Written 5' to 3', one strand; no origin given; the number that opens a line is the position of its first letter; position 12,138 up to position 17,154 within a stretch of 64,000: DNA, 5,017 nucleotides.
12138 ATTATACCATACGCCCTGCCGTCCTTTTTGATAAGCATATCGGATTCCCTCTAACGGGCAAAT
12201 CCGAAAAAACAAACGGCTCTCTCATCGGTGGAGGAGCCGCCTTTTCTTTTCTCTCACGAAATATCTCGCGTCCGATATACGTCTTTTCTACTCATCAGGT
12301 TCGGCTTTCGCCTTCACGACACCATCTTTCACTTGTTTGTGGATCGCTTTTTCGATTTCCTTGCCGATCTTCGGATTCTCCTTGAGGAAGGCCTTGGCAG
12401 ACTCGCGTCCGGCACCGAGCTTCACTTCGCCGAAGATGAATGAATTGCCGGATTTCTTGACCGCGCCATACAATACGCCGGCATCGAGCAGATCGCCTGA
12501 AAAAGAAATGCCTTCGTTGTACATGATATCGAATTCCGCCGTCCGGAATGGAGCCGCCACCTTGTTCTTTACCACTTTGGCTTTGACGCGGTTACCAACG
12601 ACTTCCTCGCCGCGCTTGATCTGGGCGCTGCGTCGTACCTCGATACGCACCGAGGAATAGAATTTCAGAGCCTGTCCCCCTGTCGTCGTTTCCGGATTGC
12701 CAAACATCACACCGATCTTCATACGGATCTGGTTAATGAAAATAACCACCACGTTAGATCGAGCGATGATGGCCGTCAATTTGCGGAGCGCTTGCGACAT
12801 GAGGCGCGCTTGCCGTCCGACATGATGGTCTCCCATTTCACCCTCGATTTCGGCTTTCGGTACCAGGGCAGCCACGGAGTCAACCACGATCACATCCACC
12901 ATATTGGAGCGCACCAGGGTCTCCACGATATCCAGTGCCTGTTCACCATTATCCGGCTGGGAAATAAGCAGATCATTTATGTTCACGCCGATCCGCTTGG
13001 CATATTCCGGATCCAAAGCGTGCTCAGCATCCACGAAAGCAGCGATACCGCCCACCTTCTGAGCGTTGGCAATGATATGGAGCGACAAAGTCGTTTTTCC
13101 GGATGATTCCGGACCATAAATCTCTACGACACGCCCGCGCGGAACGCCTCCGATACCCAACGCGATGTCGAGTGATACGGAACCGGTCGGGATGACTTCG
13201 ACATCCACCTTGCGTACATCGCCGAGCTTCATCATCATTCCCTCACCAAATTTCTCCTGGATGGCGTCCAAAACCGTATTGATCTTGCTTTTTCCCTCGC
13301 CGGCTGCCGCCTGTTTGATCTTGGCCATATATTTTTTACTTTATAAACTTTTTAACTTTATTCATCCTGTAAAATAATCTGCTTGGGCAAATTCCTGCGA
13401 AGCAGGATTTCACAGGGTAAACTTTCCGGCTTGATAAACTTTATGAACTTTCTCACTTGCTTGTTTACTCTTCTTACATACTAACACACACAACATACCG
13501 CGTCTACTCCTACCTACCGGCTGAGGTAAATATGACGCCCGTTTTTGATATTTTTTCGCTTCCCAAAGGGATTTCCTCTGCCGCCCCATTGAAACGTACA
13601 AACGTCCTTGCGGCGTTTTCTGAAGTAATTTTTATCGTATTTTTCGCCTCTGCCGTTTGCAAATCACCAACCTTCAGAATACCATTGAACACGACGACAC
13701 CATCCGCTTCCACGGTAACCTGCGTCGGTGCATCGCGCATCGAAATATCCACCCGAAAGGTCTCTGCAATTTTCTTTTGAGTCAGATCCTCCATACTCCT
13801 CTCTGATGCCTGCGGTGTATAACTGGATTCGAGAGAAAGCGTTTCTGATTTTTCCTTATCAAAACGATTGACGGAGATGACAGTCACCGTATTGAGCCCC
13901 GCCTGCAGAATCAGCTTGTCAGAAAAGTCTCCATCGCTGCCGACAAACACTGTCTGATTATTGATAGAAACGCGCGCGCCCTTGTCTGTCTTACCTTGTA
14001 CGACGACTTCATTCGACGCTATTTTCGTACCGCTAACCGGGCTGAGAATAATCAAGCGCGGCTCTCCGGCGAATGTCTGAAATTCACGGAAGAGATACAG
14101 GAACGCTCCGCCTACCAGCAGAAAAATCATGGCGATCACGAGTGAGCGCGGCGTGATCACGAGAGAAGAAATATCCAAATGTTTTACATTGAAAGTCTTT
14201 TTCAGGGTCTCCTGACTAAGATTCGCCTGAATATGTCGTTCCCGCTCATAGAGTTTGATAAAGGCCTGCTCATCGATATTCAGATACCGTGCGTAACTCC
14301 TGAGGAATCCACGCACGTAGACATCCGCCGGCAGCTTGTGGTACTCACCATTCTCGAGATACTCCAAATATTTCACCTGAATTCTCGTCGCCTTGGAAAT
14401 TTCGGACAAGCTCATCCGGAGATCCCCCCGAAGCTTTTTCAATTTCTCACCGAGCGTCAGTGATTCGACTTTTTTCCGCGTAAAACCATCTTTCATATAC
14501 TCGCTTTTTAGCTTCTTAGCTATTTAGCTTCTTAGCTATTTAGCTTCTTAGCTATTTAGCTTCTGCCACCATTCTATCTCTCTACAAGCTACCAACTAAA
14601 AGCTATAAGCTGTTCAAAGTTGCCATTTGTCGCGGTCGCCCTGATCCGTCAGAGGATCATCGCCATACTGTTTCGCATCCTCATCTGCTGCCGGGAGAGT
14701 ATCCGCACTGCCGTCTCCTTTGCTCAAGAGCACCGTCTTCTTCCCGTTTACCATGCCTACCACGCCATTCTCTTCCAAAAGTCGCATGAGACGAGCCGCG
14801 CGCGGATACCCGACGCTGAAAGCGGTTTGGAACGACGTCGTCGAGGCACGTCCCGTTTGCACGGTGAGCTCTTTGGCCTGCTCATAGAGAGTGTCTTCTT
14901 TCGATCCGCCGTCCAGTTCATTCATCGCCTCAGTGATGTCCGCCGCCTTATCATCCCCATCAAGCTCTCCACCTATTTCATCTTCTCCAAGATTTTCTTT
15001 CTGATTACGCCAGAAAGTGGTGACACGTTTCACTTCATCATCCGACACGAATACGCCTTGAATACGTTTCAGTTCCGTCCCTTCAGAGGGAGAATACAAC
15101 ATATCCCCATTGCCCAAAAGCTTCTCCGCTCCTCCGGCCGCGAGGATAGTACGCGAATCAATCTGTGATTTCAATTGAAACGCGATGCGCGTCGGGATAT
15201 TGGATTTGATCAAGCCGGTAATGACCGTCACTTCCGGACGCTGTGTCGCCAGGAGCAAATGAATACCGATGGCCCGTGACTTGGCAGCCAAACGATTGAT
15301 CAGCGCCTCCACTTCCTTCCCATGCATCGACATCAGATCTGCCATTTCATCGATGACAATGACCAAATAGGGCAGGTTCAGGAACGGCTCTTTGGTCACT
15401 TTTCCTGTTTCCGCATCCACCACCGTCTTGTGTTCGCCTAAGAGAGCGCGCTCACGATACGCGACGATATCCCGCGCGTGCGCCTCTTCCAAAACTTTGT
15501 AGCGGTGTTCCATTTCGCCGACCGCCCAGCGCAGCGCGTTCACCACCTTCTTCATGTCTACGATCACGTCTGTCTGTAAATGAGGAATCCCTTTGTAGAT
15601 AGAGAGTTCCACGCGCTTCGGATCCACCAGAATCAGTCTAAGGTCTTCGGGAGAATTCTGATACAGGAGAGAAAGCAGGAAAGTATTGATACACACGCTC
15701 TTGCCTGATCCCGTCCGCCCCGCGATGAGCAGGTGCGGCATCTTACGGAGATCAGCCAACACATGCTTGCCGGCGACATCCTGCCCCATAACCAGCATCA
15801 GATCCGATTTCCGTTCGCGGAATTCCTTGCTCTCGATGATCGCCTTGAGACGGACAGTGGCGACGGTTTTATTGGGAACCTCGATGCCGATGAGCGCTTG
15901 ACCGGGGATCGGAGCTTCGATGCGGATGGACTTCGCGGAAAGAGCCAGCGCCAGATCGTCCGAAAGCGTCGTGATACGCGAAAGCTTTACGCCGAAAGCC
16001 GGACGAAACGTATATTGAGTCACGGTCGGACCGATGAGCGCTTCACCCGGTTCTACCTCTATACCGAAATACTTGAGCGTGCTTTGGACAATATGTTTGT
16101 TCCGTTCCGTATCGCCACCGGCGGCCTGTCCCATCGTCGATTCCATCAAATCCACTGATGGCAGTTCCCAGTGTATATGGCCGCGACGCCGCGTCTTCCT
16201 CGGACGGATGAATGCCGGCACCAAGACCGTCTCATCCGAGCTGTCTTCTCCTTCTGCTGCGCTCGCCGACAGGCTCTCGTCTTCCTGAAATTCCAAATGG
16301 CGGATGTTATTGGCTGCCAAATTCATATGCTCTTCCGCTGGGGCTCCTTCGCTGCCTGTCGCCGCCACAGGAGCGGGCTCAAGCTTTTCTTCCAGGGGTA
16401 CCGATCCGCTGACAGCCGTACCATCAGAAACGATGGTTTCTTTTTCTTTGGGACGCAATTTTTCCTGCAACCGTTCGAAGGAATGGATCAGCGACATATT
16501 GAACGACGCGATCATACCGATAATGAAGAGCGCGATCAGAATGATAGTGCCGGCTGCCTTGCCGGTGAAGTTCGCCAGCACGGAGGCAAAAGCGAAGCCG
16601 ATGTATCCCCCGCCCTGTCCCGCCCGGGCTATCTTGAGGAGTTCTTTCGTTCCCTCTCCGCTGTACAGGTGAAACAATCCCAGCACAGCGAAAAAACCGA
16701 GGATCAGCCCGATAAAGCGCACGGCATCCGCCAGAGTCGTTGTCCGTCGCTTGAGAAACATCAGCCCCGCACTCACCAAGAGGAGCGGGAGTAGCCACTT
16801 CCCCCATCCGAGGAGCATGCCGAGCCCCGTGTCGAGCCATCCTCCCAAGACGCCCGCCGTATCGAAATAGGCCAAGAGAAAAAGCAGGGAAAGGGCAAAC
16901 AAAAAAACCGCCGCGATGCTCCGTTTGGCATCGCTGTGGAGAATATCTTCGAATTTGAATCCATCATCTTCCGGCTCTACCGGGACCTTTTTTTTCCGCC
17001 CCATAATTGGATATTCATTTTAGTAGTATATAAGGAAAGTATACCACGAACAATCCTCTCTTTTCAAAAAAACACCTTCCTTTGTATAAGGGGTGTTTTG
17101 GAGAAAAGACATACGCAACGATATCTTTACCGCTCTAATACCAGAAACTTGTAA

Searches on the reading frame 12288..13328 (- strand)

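Call 78: search_protein_families(library=pfam, proteins=[window:12288-13328:-], max_evalue=0.00001)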
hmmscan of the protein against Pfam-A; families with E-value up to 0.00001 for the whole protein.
window:12288-13328:- (346 aa): 5 families
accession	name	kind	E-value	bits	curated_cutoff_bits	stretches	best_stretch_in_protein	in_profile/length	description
PF00154.27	RecA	-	1.7e-137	457.5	27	1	16-275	3-262/262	recA bacterial DNA recombination protein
PF21096.2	RecA_C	-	2.4e-15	56.8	27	1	278-333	1-56/57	RecA C-terminal domain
PF08423.17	Rad51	-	6.9e-12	45.6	22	1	43-239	5-217/244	Rad51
PF06745.19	ATPase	-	3.1e-07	30.4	26.6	0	47-118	2-75/231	KaiC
PF01637.24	ATPase_2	-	2.5e-06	27.9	33.2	1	67-198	22-116/225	ATPase domain predominantly from Archaea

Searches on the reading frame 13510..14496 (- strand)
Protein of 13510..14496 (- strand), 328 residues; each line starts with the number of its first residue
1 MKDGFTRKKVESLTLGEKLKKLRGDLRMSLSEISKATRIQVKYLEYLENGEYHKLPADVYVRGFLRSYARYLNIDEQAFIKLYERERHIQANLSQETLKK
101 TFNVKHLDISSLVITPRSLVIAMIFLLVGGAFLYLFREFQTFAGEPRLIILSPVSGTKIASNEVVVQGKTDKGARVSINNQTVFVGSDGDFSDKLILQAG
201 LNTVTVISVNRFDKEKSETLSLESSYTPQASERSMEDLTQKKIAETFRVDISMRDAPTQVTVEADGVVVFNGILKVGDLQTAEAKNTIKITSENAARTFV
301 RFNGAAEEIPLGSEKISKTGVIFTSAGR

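Call 78: search_protein_families(library=pfam, proteins=[window:13510-14496:-], max_evalue=0.00001)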
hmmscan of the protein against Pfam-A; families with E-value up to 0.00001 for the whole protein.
window:13510-14496:- (328 aa): 3 families
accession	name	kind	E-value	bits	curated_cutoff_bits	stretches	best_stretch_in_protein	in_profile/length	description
PF13413.12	HTH_25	-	3.5e-21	75.2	24.6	1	19-78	2-61/62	Helix-turn-helix domain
PF09136.16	Glucodextran_B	-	3.1e-12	46.7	27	1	146-222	1-79/83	Glucodextranase, domain B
PF12844.13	HTH_19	-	2.7e-09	37.2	30.2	1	16-84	1-63/64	Helix-turn-helix domain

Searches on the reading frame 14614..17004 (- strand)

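Call 78: search_protein_families(library=pfam, proteins=[window:14614-17004:-], max_evalue=0.00001)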
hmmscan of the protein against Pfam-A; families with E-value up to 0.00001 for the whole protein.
window:14614-17004:- (796 aa): 4 families
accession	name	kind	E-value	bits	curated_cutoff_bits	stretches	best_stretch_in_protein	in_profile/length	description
PF01580.24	FtsK_SpoIIIE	-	2.6e-59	200.8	24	1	385-591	1-220/221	FtsK/SpoIIIE family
PF17854.6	FtsK_alpha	-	2.7e-28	98.6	22.9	1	281-378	1-101/101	FtsK alpha domain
PF09397.16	FtsK_gamma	-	4e-16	58.9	30.6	1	702-756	2-56/63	Ftsk gamma domain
PF13491.11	FtsK_4TM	-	2e-11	44.3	23.1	1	49-179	46-170/171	4TM region of DNA translocase FtsK/SpoIIIE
